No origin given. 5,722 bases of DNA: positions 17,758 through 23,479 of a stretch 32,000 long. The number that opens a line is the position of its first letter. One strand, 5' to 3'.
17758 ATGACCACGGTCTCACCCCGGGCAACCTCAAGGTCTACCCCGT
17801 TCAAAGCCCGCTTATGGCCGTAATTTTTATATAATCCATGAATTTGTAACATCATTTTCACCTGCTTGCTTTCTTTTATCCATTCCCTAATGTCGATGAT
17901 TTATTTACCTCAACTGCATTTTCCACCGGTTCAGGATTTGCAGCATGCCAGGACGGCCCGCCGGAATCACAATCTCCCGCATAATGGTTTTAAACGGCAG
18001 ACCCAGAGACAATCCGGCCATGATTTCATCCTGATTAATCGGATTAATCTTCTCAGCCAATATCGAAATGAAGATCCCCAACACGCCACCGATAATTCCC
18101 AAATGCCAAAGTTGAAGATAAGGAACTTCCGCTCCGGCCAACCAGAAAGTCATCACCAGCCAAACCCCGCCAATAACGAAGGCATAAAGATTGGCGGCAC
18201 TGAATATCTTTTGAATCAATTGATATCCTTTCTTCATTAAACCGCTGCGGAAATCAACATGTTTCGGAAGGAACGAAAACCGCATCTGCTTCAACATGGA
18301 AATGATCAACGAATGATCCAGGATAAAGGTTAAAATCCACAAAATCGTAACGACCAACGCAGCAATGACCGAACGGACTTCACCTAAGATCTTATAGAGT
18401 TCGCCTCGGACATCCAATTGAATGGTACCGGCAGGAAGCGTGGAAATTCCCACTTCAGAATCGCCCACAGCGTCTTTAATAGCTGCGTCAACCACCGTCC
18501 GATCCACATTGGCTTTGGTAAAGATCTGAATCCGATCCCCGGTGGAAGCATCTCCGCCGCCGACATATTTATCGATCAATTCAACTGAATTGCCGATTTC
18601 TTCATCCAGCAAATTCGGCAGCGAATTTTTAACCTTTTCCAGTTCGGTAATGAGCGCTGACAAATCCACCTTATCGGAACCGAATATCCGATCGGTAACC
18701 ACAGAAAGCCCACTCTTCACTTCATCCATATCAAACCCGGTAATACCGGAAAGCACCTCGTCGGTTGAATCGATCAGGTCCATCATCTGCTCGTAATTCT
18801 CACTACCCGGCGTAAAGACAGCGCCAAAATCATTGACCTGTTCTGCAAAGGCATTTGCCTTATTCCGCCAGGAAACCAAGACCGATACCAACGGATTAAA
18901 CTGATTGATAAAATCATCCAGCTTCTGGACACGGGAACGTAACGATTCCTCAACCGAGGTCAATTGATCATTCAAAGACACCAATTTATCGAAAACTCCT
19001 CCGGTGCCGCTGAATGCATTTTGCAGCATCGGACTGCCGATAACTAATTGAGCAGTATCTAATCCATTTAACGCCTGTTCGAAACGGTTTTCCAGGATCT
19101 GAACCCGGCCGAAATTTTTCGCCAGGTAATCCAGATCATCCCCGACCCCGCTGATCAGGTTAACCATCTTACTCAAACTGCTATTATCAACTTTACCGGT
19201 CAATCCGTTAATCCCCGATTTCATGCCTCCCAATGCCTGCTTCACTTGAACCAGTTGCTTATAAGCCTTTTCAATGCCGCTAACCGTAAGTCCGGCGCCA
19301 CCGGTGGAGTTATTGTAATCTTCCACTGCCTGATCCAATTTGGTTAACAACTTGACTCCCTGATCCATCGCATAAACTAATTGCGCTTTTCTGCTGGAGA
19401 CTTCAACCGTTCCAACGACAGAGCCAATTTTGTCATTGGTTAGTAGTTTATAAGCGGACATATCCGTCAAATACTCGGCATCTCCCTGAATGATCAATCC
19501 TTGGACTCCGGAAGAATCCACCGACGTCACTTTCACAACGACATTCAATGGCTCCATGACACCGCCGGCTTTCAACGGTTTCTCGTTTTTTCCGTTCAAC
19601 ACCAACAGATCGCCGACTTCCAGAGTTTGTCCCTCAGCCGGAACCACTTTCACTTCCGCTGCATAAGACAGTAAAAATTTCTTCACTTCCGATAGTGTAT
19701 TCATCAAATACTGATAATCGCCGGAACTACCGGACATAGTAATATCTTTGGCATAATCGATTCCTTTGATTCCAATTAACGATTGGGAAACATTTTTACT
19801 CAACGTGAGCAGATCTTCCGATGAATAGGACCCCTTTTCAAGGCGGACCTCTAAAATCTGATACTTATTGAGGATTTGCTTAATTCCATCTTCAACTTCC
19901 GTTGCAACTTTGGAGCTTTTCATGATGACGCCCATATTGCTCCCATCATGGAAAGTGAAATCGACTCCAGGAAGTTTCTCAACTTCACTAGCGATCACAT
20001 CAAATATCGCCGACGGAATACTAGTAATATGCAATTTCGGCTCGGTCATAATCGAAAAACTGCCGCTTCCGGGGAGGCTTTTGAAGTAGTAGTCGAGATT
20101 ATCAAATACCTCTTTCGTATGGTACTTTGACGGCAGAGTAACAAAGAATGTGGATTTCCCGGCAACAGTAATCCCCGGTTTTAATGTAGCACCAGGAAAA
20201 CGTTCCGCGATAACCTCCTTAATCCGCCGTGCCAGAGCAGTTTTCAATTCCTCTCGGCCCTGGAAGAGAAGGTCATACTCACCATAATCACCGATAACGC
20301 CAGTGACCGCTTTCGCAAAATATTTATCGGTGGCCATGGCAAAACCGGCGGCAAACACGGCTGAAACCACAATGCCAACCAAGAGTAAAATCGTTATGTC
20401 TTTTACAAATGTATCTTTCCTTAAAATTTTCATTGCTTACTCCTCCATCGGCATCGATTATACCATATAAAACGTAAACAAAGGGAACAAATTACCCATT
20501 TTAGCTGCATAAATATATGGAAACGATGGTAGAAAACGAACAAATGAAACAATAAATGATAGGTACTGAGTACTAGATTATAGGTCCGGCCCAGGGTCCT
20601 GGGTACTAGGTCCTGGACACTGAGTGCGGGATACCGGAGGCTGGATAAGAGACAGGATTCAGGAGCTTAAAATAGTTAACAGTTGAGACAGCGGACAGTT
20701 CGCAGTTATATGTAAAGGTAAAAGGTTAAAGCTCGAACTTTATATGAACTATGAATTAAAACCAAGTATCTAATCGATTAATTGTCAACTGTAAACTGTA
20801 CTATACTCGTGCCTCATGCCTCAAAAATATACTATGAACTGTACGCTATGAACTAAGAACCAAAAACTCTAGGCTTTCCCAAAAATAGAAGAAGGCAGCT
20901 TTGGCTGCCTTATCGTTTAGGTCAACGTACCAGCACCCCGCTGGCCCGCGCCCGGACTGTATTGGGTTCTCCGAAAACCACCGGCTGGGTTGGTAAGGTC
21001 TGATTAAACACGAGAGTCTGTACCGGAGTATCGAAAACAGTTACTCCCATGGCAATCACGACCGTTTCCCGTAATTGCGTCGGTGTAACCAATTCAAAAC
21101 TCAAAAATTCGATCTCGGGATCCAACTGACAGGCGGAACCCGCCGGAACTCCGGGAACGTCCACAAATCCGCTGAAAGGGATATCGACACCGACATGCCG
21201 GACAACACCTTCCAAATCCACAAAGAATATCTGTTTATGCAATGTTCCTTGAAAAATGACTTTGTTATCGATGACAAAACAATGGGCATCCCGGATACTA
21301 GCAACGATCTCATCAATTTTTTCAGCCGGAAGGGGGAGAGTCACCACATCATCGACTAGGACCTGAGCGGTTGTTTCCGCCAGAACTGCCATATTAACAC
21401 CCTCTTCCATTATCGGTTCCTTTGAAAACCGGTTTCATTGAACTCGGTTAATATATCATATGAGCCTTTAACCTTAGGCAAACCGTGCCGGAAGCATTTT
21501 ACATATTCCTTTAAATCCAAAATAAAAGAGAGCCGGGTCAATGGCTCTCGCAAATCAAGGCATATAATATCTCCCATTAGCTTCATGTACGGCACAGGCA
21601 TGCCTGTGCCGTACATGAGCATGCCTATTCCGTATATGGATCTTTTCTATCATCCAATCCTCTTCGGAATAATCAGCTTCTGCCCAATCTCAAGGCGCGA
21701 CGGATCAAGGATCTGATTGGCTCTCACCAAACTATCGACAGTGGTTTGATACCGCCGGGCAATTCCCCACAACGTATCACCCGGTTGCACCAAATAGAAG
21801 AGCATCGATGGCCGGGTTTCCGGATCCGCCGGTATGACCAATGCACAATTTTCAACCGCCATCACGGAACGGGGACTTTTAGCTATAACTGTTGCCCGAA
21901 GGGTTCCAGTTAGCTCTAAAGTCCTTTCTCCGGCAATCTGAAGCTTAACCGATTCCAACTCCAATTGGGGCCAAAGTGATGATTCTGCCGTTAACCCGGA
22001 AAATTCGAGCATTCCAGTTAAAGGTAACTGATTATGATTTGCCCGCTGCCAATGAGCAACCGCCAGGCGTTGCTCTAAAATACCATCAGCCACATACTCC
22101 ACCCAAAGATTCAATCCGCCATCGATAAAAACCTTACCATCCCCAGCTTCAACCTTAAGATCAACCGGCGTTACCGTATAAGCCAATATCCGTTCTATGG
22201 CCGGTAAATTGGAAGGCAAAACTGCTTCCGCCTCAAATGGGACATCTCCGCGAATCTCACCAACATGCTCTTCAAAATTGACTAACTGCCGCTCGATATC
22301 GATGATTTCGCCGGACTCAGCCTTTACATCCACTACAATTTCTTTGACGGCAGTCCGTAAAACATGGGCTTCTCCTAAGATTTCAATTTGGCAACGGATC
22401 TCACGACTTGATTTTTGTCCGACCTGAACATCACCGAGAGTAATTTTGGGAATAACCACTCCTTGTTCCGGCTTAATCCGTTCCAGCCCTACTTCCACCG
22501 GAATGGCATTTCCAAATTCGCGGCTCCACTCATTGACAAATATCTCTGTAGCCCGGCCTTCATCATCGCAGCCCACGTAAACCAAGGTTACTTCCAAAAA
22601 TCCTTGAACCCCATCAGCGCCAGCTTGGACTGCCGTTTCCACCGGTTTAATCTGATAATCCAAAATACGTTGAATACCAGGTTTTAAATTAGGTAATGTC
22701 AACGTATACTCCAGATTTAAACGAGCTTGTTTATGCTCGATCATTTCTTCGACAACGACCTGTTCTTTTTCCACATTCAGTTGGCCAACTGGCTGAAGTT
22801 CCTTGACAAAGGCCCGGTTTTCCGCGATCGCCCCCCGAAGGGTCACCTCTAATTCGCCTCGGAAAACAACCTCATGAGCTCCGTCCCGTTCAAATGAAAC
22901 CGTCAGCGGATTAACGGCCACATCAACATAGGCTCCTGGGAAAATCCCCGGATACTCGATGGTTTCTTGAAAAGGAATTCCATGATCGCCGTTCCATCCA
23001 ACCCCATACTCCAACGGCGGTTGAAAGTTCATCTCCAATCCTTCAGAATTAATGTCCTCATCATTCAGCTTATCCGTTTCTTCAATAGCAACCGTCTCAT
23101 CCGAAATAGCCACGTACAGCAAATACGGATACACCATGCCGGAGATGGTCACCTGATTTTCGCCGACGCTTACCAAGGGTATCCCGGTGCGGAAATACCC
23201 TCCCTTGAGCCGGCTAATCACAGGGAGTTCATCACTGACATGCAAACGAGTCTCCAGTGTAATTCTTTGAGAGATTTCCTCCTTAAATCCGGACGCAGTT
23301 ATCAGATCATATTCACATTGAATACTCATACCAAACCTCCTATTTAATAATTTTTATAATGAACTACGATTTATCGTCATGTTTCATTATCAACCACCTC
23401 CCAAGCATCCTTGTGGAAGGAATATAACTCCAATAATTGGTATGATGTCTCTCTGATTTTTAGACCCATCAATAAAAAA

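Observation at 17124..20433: Atypical two-gene ABC system beside lpxC, with an 842-aa protein that ends right after an EAA-like coupling loop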

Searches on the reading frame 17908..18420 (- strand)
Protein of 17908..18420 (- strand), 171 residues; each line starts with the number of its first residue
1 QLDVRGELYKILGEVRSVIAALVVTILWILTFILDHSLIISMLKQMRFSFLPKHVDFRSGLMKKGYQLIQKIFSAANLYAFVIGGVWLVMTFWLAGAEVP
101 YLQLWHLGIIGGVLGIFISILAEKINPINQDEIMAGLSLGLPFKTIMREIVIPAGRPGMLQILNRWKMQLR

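Call 18: search_solved_structures(query=A2, max_evalue=10, show_alignments=3)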
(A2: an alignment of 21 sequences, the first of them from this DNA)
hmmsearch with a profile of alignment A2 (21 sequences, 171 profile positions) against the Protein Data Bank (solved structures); distinct sequences matched with E-value up to 10: 1.
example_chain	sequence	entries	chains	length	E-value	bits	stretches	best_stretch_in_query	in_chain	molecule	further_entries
4m58_A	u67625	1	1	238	1.4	12.3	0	101-155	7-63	Cobalamin biosynthesis protein CbiM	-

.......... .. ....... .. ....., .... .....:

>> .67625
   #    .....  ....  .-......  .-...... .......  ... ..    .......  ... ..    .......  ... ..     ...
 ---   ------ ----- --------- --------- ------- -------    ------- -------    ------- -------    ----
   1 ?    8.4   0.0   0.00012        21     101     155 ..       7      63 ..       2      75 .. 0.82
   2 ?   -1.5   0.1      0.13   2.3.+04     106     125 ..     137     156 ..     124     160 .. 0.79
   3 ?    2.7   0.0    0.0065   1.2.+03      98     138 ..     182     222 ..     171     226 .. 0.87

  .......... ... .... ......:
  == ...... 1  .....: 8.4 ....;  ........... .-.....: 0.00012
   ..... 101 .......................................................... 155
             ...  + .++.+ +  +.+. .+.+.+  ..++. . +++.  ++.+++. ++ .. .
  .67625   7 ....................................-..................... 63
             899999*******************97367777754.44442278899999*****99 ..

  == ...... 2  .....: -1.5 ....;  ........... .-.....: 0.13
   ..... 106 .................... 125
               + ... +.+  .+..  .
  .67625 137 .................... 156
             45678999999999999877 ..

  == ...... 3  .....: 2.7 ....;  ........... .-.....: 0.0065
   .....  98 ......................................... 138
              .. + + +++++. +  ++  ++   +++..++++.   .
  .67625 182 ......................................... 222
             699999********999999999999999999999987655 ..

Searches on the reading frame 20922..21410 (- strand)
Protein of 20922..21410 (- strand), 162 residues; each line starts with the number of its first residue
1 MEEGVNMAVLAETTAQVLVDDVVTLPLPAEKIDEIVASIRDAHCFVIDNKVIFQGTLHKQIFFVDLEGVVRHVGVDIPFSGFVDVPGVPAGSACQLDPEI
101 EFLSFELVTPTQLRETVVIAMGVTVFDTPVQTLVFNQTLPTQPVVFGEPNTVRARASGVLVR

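Call 3: search_protein_families(library=pfam, proteins=[window:20922-21410:-], max_evalue=0.1)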
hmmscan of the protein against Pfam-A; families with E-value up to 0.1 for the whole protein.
window:20922-21410:- (162 aa): 1 family
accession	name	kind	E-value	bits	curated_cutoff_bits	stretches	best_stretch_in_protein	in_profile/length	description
PF12673.12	SipL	-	9.1e-14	51.9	23.6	1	30-107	3-77/78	SipL, SPOCS domain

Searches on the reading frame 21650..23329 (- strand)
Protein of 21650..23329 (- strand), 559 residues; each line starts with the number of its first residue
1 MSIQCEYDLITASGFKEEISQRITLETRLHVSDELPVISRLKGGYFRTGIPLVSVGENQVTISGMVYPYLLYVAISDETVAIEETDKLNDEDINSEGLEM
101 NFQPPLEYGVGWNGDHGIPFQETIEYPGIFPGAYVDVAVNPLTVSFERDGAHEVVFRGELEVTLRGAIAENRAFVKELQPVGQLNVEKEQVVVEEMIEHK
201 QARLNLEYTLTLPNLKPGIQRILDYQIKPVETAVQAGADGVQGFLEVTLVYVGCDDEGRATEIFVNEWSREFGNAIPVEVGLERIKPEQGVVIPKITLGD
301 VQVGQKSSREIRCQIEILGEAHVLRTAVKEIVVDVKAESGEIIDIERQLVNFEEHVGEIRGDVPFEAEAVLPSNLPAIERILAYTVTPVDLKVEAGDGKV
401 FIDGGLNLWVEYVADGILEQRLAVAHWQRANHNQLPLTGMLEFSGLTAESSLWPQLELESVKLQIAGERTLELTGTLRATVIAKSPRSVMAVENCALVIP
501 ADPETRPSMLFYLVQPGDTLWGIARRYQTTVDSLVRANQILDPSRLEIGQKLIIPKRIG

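Call 3: search_protein_families(library=pfam, proteins=[window:21650-23329:-], max_evalue=0.1)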
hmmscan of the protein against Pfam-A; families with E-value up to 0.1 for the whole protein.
window:21650-23329:- (559 aa): 4 families
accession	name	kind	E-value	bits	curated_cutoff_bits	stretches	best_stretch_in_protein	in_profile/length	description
PF01476.26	LysM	-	4e-16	59.1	20.9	1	512-555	1-43/43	LysM domain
PF12673.12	SipL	-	7e-13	49.1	23.6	1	378-465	2-77/78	SipL, SPOCS domain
PF23473.1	LysM3_LYK4_5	-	0.0027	18.2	29.3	1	509-540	2-33/48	LYK4/5 LysM3 domain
PF23457.1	LysM2_NFP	-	0.019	15.5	36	1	512-555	8-54/56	NFP LysM2 domain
